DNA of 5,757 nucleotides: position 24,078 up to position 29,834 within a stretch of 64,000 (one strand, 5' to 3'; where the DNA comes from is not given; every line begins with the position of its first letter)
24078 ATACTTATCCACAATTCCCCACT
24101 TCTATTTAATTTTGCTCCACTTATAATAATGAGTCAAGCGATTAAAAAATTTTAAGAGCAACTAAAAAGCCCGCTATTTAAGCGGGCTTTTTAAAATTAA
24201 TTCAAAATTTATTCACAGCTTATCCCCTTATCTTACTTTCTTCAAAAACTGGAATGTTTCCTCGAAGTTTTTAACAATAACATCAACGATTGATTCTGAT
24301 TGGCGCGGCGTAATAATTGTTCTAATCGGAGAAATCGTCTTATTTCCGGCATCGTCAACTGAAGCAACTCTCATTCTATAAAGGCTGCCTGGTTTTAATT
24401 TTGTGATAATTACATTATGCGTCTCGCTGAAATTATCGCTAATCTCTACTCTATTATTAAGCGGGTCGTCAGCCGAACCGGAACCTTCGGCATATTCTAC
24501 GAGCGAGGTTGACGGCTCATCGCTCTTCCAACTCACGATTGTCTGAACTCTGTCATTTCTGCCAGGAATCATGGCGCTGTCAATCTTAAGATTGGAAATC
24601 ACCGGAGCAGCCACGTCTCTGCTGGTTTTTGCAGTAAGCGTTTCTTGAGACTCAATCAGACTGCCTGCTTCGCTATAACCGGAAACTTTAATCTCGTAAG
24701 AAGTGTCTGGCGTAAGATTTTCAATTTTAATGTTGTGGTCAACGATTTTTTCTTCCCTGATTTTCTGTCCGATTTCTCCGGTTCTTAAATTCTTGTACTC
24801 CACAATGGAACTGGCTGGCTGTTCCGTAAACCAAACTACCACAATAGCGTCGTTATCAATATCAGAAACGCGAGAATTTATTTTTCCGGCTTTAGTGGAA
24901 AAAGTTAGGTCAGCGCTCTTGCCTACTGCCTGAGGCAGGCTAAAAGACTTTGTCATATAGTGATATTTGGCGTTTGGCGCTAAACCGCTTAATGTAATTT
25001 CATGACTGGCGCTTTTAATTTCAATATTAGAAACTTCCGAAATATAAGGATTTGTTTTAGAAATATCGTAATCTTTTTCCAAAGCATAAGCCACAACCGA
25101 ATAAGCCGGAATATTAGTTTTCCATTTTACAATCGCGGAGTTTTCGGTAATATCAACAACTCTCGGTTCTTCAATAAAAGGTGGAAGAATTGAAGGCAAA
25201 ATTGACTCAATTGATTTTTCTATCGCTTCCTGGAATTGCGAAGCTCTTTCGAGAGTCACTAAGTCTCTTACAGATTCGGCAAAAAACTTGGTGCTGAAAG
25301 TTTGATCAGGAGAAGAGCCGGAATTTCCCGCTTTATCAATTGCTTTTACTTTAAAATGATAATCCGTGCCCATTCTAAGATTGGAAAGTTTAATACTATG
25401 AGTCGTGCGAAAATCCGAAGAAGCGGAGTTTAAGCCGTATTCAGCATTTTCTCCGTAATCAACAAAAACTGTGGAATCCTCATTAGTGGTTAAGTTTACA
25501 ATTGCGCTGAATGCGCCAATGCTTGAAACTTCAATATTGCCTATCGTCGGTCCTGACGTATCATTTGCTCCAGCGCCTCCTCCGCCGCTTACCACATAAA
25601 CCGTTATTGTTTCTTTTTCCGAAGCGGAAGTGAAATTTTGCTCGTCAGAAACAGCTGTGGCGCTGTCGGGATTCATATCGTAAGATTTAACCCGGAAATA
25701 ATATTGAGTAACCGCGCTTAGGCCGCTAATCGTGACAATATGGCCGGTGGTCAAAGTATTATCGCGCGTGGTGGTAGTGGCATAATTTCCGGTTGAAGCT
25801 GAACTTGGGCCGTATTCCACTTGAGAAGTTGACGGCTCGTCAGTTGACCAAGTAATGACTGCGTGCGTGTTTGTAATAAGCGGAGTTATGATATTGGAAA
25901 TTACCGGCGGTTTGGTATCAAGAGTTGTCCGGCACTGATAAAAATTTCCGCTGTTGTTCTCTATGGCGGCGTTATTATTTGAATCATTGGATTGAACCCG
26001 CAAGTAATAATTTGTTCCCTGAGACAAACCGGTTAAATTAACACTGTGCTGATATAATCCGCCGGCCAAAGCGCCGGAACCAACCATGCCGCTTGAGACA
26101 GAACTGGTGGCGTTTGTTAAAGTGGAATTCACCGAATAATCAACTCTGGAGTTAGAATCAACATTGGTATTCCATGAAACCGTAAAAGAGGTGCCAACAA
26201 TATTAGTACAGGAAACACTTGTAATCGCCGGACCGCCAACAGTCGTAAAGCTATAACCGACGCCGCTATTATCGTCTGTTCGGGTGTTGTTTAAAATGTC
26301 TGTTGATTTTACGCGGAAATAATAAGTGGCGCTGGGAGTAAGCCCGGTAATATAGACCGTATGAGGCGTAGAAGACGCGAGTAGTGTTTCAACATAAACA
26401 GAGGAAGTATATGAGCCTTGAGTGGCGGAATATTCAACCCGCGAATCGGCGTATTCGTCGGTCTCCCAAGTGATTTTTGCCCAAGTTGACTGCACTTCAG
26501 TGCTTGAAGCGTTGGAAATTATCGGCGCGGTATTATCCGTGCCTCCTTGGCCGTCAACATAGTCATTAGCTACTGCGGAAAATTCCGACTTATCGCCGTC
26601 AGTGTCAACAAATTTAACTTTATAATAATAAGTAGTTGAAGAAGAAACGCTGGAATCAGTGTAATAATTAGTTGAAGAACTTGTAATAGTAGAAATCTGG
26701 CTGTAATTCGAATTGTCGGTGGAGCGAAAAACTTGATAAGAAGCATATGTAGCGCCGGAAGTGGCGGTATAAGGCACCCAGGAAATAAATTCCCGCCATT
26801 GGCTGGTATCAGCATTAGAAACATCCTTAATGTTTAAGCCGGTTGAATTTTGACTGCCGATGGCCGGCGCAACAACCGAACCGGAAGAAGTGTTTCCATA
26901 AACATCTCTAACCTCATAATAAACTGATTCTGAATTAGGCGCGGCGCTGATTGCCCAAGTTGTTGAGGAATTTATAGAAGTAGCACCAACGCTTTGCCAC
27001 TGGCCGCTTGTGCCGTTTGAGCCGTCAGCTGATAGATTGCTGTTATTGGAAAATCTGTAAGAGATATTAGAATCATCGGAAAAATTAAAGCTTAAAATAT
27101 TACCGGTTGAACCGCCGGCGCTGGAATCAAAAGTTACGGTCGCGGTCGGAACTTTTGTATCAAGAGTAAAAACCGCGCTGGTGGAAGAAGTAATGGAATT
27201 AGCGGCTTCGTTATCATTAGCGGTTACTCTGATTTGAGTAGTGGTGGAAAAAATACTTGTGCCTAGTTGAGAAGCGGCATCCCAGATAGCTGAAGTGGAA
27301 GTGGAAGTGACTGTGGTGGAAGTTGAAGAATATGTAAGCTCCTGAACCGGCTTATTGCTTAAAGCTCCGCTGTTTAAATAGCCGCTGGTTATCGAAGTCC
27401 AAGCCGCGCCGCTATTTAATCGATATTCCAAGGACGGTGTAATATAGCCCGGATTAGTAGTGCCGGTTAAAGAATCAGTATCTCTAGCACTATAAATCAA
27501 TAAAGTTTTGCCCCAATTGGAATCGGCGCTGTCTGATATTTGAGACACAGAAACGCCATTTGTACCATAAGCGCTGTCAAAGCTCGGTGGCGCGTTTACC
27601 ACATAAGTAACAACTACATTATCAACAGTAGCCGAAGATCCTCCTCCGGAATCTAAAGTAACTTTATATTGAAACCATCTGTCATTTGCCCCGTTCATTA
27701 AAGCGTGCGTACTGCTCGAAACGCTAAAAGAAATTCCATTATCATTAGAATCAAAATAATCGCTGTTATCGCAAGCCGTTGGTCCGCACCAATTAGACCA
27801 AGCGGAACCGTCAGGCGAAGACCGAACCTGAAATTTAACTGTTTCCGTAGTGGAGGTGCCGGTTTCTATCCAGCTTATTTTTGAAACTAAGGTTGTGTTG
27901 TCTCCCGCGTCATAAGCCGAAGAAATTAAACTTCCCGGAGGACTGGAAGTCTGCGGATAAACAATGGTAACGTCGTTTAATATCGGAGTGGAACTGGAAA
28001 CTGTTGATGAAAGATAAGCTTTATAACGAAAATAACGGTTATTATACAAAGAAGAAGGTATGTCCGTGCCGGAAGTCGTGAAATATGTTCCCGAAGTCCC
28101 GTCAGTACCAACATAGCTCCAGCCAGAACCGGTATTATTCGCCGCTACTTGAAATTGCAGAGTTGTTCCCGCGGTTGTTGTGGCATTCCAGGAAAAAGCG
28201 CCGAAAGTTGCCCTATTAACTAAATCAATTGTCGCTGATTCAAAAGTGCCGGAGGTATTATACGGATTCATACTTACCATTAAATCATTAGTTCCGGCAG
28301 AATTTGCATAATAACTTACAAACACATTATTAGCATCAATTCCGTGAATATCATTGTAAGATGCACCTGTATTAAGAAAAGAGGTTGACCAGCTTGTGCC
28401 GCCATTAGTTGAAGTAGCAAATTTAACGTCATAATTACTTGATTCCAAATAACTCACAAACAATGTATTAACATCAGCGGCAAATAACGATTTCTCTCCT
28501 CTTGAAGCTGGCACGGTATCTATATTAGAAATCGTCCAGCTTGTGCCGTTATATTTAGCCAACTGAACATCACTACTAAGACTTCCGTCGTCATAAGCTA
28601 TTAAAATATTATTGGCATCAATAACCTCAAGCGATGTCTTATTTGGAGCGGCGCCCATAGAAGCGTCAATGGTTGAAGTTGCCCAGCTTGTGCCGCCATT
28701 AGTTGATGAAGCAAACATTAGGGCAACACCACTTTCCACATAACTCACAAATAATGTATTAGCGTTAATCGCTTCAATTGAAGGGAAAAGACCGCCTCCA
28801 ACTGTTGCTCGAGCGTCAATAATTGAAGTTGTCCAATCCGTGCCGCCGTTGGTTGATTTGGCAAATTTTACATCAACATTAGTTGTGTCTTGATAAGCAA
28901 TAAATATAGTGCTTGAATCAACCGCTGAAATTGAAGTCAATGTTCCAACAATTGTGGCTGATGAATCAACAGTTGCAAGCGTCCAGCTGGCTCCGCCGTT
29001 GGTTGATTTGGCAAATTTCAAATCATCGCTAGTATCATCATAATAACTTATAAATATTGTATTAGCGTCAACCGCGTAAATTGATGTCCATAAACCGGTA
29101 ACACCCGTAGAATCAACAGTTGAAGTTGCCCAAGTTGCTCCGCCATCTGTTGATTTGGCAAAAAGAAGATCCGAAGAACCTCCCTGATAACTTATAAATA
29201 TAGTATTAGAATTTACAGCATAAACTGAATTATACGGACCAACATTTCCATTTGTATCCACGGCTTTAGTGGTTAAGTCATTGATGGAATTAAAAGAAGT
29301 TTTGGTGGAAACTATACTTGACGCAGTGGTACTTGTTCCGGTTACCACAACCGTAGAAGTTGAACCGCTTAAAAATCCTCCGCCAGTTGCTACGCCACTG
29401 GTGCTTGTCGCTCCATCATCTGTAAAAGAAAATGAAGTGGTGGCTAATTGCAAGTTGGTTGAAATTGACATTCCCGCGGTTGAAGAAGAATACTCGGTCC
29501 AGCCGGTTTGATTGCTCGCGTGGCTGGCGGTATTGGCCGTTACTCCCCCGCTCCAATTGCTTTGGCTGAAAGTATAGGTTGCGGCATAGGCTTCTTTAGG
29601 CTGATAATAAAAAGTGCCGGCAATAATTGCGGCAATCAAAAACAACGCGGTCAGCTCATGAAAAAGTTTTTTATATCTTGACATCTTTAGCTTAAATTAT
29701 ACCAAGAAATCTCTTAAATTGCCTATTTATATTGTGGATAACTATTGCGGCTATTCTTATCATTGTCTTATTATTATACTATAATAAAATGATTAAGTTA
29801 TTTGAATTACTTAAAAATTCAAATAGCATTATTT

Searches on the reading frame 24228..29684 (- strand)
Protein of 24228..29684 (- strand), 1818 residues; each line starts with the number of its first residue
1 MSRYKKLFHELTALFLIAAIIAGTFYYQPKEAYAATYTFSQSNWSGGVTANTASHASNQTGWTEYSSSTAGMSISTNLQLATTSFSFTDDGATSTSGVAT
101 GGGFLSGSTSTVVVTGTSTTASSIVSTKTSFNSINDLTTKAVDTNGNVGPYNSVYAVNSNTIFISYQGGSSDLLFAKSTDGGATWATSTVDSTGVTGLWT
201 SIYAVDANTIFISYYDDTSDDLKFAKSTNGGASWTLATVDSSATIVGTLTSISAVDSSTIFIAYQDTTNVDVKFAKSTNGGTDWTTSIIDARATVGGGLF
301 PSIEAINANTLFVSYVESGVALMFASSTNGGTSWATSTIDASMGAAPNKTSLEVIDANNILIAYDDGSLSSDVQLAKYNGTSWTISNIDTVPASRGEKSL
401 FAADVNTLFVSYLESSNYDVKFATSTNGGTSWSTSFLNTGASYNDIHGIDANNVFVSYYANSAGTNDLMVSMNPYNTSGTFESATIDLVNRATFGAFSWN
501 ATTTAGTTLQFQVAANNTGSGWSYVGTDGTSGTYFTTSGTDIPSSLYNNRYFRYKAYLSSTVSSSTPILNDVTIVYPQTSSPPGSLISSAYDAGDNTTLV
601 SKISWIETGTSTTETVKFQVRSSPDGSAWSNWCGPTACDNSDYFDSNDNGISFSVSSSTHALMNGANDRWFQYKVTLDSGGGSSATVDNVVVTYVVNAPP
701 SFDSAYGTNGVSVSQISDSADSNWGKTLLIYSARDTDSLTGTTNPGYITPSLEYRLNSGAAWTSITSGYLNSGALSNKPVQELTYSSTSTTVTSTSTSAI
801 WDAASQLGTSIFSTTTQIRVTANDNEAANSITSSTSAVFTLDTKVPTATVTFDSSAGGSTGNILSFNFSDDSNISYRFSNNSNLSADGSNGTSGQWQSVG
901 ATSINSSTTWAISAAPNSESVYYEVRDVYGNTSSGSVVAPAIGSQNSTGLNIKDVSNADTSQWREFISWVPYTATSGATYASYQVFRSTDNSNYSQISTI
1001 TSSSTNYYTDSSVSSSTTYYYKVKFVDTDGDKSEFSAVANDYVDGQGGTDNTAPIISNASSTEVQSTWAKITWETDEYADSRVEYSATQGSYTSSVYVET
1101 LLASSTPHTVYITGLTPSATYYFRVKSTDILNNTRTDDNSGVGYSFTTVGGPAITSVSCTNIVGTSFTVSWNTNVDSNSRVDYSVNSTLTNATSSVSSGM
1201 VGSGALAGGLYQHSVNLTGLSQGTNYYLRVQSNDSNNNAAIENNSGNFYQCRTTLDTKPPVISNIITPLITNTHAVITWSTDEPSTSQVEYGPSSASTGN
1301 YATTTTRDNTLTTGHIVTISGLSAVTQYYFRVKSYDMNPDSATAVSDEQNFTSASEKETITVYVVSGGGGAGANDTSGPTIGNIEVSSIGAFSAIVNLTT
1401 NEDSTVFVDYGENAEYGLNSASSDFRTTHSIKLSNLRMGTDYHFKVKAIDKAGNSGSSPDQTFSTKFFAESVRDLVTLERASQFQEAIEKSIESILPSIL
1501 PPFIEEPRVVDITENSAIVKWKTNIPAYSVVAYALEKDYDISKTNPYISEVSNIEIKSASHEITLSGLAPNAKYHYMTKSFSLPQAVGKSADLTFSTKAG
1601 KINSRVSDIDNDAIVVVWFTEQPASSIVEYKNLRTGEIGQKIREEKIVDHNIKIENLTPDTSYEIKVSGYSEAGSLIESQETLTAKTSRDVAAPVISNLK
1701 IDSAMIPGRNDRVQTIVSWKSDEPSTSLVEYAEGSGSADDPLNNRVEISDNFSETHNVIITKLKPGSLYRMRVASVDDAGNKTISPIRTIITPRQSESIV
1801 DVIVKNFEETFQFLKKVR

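Call 15: search_protein_families(library=pfam, proteins=[window:24228-29684:-], max_evalue=0.01)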
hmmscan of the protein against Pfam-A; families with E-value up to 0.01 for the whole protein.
window:24228-29684:- (1818 aa): 6 families
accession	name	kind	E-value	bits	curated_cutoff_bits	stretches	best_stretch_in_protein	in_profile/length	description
PF16656.11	Pur_ac_phosph_N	-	1.7e-39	134.7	30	7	1157-1235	6-83/93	Purple acid Phosphatase, N-terminal domain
PF00041.27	fn3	-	2.6e-31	108.1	25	6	1153-1234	2-70/84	Fibronectin type III domain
PF25059.1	FN3_DSCAM-DSCAML_C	-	4.5e-15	56.2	39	1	1627-1687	24-82/89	DSCAM/DSCAML C-terminal Fn3-like domain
PF16655.11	PhoD_N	-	3.5e-09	37.5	30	0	1068-1129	16-80/90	PhoD-like phosphatase, N-terminal domain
PF25788.1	Ig_Rha78A_N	-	2.8e-05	24.8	27.4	1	967-1039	22-97/105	Rha78A-like, N-terminal immunoglobulin domain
PF10179.15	NDNF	-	0.00028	21.4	27.3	0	1103-1134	84-115/127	Neuron-derived neurotrophic factor, first Fn(III) domain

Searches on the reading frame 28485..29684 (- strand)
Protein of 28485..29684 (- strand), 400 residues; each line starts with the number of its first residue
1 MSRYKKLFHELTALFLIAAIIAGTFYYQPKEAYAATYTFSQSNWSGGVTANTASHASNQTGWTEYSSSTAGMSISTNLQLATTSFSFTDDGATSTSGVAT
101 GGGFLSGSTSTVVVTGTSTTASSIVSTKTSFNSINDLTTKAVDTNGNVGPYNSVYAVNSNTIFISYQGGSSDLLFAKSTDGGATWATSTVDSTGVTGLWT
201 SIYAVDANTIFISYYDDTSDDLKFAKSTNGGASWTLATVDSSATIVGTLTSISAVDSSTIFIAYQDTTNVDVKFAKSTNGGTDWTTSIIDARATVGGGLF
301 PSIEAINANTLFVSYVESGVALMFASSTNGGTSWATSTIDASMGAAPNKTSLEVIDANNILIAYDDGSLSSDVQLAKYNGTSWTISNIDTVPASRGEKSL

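Call 43: find_homologous_proteins(query=window:28485-29684:-, max_evalue=1e-10)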
Query window:28485-29684:- (400 aa): 75 proteins with E <= 1e-10 among 8000 candidates.
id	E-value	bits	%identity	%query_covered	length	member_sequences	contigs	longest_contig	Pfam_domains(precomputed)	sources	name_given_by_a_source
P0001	2.7e-109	384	43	63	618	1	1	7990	PF07705.18,PF13088.13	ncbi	-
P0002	5.2e-94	334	47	61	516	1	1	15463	-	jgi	jgi:photosystem II stability/assembly factor-like uncharacterized protein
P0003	1.0e-70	257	44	66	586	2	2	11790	-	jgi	jgi:hypothetical protein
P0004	1.5e-67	247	49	78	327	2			-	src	-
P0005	9.8e-67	244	43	61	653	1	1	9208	PF13088.13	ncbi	-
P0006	1.5e-64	237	40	54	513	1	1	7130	PF13088.13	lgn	-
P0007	3.7e-63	232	46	57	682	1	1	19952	PF07963.18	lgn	-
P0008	1.5e-58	217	45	60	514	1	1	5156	-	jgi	-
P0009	6.0e-57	212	38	63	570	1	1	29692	PF13088.13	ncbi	-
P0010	2.0e-56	210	45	60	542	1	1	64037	-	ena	-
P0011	4.0e-56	209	40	54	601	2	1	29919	PF02012.27,PF13088.13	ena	-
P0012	2.1e-54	203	55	46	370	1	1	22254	-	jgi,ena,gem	-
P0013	5.9e-53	199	44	44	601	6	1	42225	-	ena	-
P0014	3.4e-52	196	44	50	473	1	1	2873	PF13287.13,PF13290.14,PF13088.13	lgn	-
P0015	1.7e-50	190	43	46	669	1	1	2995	PF13205.13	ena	-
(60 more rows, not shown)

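Call 44: find_encoding_contigs(protein=P0001, flank=3000, max_places=3)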
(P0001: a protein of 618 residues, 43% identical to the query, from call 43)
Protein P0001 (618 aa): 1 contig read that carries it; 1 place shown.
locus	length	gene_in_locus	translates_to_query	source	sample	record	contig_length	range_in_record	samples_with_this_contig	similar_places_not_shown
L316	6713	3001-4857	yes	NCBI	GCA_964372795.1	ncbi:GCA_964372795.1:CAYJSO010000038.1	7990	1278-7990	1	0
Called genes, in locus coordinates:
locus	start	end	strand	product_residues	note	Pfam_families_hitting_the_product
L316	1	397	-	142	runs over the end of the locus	-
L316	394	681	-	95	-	PF01909:NTP_transf_2, PF18765:Polbeta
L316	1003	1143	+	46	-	-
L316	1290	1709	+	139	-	-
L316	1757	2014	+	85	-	-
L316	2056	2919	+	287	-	-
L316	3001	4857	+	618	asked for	PF13088:BNR_2 (faint), PF07705:CARDB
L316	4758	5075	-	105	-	-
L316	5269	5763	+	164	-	-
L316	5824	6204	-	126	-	-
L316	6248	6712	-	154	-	?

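Call 45: find_encoding_contigs(protein=P0002, flank=3000, max_places=3)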
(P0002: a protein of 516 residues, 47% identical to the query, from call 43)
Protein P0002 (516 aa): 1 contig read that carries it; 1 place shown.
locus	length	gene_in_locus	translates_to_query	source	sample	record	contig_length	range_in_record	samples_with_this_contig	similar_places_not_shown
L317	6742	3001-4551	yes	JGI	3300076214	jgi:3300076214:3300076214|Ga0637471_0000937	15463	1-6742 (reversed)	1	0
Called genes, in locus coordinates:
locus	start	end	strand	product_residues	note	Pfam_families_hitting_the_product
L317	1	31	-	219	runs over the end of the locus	PF14528:LAGLIDADG_3 (weak)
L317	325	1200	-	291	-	-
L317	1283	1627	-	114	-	PF01981:PTH2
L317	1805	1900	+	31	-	-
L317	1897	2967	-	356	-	PF02073:Peptidase_M29, PF26233:NicX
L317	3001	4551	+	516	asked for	-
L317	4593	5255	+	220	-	PF00702:Hydrolase, PF13419:HAD_2, PF13242:Hydrolase_like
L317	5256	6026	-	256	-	-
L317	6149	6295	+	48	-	PF18930:DUF5679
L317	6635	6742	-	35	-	?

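Call 46: find_encoding_contigs(protein=P0003, flank=3000, max_places=3)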
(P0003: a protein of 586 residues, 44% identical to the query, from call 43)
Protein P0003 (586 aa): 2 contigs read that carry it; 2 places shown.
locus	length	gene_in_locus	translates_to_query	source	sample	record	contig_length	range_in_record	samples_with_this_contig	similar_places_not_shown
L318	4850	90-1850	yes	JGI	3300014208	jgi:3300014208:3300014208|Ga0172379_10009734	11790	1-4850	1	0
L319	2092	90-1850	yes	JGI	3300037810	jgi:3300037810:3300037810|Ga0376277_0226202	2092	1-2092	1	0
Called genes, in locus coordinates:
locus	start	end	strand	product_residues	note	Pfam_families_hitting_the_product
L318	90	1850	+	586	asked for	-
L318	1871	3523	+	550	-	PF13620:CarboxypepD_reg, PF13715:CarbopepD_reg_2, PF17210:SdrD_B, PF17802:SpaA (weak), PF22904:NOMO1-like_2nd (weak)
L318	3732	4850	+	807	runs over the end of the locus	PF00515:TPR_1 (faint), PF13181:TPR_8 (faint), PF07719:TPR_2 (faint), PF13431:TPR_17 (faint), PF13428:TPR_14 (faint), PF14559:TPR_19 (faint), PF21033:RMD1-3 (faint), PF23914:TPR_CcmH_CycH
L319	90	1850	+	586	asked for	-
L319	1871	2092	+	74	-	?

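Call 47: find_encoding_contigs(protein=P0010, flank=3000, max_places=3)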
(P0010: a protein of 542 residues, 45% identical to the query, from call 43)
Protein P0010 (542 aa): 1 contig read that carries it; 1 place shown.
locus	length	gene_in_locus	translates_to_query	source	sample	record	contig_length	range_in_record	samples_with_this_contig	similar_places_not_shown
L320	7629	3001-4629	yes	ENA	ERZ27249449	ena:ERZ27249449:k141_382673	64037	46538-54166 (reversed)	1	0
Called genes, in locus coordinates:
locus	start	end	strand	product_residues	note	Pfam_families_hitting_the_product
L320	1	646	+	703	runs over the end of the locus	-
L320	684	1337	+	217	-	PF01797:Y1_Tnp (weak)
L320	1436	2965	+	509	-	PF00884:Sulfatase, PF01663:Phosphodiest, PF16347:SGSH_C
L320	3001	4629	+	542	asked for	-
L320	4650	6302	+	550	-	PF13620:CarboxypepD_reg, PF13715:CarbopepD_reg_2, PF17210:SdrD_B, PF17802:SpaA (weak), PF22904:NOMO1-like_2nd (weak)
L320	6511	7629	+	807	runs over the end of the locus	PF00515:TPR_1 (faint), PF13181:TPR_8 (faint), PF07719:TPR_2 (faint), PF13431:TPR_17 (faint), PF13428:TPR_14 (faint), PF14559:TPR_19 (faint), PF21033:RMD1-3 (faint), PF23914:TPR_CcmH_CycH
